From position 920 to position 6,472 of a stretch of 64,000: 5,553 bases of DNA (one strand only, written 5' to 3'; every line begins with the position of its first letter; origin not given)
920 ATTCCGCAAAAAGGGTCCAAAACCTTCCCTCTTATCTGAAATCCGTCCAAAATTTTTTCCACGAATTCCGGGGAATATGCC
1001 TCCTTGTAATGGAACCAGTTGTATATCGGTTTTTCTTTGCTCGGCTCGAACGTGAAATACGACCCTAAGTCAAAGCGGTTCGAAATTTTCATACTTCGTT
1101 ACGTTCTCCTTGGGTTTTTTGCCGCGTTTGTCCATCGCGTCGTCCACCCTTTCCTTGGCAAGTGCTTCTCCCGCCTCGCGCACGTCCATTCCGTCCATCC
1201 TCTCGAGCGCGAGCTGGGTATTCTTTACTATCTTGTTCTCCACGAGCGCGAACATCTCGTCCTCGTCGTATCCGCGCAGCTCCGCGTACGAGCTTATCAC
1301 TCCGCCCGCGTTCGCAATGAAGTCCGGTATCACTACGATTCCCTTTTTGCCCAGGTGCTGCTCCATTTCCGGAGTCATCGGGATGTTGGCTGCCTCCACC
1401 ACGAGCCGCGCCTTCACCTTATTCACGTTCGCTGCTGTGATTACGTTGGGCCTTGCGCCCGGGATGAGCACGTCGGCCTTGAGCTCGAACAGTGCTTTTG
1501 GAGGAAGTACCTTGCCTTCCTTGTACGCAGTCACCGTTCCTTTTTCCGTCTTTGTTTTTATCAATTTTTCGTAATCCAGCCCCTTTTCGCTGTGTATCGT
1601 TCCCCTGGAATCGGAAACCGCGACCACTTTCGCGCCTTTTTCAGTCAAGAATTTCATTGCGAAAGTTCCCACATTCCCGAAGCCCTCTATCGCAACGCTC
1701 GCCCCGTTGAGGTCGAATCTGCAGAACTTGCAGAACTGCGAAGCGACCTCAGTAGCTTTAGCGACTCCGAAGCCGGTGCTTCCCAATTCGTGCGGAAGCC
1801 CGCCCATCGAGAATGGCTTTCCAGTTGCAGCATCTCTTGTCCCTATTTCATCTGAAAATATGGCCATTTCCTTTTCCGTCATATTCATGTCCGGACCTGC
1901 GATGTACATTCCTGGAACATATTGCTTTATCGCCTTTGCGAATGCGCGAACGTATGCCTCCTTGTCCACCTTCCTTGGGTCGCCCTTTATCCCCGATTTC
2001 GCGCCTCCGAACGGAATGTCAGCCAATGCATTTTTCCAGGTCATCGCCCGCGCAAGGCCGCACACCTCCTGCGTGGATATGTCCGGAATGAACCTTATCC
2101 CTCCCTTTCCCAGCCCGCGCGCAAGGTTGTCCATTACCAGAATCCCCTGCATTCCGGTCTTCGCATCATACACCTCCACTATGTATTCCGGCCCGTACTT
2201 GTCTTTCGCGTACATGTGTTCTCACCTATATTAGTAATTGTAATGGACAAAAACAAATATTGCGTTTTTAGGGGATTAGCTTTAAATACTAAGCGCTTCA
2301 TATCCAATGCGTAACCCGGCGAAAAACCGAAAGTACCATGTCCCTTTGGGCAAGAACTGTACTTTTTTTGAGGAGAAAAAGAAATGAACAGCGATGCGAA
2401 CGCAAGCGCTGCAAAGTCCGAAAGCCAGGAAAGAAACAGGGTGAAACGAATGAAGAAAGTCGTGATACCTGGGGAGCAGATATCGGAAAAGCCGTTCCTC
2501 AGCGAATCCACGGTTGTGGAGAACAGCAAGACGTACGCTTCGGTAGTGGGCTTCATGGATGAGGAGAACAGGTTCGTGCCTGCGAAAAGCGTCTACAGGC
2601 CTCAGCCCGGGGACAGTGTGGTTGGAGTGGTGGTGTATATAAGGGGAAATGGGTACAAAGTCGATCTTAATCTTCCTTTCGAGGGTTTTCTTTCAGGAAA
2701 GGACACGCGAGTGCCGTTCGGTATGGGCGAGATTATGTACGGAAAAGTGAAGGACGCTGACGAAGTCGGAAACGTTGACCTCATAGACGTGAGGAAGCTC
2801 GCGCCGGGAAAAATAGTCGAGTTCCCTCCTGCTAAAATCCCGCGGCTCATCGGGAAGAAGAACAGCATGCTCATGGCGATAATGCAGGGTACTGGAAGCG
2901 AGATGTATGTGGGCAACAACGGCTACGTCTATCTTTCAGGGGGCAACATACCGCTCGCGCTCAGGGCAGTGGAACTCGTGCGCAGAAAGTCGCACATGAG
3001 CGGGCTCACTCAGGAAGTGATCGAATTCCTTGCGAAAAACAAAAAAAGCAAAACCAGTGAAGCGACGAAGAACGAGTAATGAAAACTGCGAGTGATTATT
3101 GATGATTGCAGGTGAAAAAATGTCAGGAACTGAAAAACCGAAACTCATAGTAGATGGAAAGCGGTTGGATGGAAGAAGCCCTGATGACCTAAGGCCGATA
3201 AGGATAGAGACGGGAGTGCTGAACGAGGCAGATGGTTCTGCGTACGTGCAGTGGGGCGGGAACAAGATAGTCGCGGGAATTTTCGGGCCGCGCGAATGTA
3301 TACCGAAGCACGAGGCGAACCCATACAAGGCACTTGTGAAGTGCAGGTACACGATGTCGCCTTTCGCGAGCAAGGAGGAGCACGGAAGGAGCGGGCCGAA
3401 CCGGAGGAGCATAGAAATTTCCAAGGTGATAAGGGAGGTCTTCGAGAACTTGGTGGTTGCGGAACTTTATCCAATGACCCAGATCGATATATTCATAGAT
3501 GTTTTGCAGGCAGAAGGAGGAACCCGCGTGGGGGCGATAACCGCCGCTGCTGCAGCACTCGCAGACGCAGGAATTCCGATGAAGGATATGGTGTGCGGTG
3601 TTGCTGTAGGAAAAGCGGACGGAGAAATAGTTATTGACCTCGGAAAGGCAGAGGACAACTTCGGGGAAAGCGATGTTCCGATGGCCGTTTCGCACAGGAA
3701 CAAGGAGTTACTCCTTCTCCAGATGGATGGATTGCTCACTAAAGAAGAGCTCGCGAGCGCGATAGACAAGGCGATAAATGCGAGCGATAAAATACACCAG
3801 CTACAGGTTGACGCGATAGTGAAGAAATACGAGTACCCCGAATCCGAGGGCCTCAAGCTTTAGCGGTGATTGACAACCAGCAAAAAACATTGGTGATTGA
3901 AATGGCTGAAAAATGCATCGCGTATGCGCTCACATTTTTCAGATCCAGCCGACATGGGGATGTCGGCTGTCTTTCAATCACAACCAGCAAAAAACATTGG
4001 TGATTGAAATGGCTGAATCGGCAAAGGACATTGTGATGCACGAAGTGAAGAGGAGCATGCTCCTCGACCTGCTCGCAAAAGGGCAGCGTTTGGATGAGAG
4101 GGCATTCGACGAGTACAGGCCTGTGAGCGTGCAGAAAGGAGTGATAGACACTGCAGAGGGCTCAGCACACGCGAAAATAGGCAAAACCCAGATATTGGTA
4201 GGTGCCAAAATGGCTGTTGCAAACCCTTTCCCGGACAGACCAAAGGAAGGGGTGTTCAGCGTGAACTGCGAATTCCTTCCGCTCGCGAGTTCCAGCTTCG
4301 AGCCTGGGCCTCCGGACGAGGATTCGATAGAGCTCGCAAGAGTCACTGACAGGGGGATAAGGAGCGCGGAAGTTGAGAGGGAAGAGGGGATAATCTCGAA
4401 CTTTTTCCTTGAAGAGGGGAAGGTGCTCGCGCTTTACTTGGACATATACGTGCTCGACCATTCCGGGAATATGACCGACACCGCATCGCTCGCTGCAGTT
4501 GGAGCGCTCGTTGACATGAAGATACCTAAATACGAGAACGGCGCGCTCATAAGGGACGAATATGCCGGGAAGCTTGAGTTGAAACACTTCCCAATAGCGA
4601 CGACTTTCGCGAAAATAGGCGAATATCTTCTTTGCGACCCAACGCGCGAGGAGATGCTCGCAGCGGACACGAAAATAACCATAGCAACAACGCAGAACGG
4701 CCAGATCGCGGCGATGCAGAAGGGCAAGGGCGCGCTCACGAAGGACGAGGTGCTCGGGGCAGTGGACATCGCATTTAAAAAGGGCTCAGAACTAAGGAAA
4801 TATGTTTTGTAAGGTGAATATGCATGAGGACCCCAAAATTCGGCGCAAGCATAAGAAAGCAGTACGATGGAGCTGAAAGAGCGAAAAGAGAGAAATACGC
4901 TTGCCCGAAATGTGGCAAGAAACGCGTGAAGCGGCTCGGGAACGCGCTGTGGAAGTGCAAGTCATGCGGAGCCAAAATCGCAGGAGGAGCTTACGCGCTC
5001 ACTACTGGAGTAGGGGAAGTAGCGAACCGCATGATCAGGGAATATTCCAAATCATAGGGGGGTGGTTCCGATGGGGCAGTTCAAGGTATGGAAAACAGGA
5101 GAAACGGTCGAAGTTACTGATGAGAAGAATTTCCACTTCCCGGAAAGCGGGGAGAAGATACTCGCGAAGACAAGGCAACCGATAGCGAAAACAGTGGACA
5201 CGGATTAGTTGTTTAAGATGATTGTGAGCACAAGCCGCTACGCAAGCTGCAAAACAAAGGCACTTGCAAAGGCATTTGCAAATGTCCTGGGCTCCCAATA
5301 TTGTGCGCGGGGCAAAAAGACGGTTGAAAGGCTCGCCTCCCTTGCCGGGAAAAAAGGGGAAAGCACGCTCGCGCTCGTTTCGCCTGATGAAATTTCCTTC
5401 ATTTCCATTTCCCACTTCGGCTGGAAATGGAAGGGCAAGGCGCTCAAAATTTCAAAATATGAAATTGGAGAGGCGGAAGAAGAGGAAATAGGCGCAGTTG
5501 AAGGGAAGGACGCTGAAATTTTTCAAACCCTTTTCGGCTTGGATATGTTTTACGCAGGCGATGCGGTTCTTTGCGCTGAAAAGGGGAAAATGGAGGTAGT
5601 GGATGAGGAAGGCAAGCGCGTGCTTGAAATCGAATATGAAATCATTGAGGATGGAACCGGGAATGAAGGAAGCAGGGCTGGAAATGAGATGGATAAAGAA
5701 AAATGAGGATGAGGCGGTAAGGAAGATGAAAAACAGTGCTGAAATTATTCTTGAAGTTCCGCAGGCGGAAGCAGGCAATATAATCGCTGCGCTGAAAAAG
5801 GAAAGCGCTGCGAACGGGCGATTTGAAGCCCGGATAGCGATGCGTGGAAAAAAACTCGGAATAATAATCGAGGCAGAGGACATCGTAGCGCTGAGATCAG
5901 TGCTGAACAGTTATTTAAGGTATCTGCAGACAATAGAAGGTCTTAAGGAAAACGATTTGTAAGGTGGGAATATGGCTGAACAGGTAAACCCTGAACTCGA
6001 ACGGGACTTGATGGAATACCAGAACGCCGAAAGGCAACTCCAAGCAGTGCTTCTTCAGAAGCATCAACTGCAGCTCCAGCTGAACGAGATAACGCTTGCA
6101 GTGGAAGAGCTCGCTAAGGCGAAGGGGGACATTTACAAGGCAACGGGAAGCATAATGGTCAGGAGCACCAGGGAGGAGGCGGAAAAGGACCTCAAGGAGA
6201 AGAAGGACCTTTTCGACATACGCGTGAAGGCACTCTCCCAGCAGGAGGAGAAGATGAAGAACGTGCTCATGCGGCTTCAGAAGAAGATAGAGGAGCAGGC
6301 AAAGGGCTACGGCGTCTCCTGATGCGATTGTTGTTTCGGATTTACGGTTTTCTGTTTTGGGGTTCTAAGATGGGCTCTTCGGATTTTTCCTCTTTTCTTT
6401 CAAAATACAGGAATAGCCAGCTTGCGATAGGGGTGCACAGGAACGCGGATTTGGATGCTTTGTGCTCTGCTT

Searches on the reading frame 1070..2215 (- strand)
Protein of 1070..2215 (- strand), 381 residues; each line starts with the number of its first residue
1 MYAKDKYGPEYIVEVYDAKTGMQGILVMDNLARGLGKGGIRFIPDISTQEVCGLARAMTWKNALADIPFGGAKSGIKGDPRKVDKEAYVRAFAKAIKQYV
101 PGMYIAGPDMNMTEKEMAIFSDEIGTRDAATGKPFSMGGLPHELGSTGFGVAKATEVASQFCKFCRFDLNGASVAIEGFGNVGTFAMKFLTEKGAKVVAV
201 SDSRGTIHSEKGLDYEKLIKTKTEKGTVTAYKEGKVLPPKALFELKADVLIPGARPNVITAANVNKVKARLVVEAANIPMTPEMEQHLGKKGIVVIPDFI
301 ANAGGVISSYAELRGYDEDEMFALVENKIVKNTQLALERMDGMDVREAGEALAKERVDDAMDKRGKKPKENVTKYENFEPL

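Call 27: search_protein_families(library=pfam, proteins=[window:1070-2215:-], max_evalue=0.001)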
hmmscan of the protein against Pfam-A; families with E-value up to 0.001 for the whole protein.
window:1070-2215:- (381 aa): 3 families
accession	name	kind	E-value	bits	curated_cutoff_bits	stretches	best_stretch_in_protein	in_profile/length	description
PF00208.27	ELFV_dehydrog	-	3.9e-56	190.9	23.4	1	138-365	1-241/241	Glutamate/Leucine/Phenylalanine/Valine dehydrogenase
PF02812.23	ELFV_dehydrog_N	-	9e-26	90.5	25.3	1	19-124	14-127/129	Glu/Leu/Phe/Val dehydrogenase, dimerisation domain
PF05088.18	Bac_GDH_CD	-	3.3e-07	29.7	22.8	0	253-313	388-448/497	Bacterial NAD-glutamate dehydrogenase, catalytic domain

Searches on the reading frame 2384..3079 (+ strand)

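Call 27: search_protein_families(library=pfam, proteins=[window:2384-3079:+], max_evalue=0.001)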
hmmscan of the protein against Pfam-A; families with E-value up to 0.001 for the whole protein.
window:2384-3079:+ (231 aa): 4 families
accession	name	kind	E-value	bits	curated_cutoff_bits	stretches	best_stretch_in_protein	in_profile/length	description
PF15985.11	KH_6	-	3.2e-06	27.8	27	1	142-188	1-45/47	KH domain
PF22625.2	ECR1_N_2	-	4.1e-06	26.9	27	1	25-62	2-42/51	Exosome RNA binding protein RRP4 N-terminal domain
PF21262.3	RRP40_S1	-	0.00038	20.8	27.1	0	71-129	1-66/83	Exosome complex component RRP40, S1 domain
PF21266.3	RRP4_S1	-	0.00045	20.8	27.3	1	71-111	2-42/73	RRP4, S1 domain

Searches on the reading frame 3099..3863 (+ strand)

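Call 27: search_protein_families(library=pfam, proteins=[window:3099-3863:+], max_evalue=0.001)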
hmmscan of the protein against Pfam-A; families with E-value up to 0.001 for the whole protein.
window:3099-3863:+ (254 aa): 2 families
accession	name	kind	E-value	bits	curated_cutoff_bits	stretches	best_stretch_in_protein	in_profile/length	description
PF01138.27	RNase_PH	-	2.5e-36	125.4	25.5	1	31-160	2-130/130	3' exoribonuclease family, domain 1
PF03725.20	RNase_PH_C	-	2e-13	50.5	20.8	1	163-227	1-66/67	3' exoribonuclease family, domain 2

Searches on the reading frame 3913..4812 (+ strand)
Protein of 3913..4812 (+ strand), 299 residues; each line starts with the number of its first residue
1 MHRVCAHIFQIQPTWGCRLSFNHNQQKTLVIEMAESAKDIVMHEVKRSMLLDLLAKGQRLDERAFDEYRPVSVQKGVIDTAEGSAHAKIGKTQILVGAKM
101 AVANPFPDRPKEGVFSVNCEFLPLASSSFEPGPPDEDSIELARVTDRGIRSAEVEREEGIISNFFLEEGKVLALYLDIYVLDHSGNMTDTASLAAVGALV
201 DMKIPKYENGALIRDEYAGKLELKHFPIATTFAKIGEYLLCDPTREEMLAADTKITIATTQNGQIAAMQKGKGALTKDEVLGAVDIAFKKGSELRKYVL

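Call 27: search_protein_families(library=pfam, proteins=[window:3913-4812:+], max_evalue=0.001)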
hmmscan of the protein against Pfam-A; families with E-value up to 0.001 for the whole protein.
window:3913-4812:+ (299 aa): 2 families
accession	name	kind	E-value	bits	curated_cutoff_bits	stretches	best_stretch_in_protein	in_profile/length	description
PF01138.27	RNase_PH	-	3.1e-28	99.2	25.5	1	67-205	1-130/130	3' exoribonuclease family, domain 1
PF03725.20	RNase_PH_C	-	3.7e-17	62.5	20.8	1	225-289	1-66/67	3' exoribonuclease family, domain 2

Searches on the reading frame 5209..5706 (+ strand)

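Call 65: search_protein_families(library=pfam, proteins=[window:5209-5706:+], max_evalue=0.01)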
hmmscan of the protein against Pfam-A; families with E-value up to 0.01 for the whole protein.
window:5209-5706:+ (165 aa): 1 family
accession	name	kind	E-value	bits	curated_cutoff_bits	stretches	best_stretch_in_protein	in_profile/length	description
PF02589.21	LUD_dom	-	0.007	16.5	22.6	1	31-138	16-112/189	LUD domain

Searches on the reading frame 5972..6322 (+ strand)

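Call 65: search_protein_families(library=pfam, proteins=[window:5972-6322:+], max_evalue=0.01)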
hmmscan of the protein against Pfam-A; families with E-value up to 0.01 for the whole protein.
window:5972-6322:+ (116 aa): 1 family
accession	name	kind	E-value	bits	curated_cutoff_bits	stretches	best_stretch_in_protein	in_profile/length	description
PF01920.25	Prefoldin_2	-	2.4e-14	53.6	27.6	1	13-112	4-105/106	Prefoldin subunit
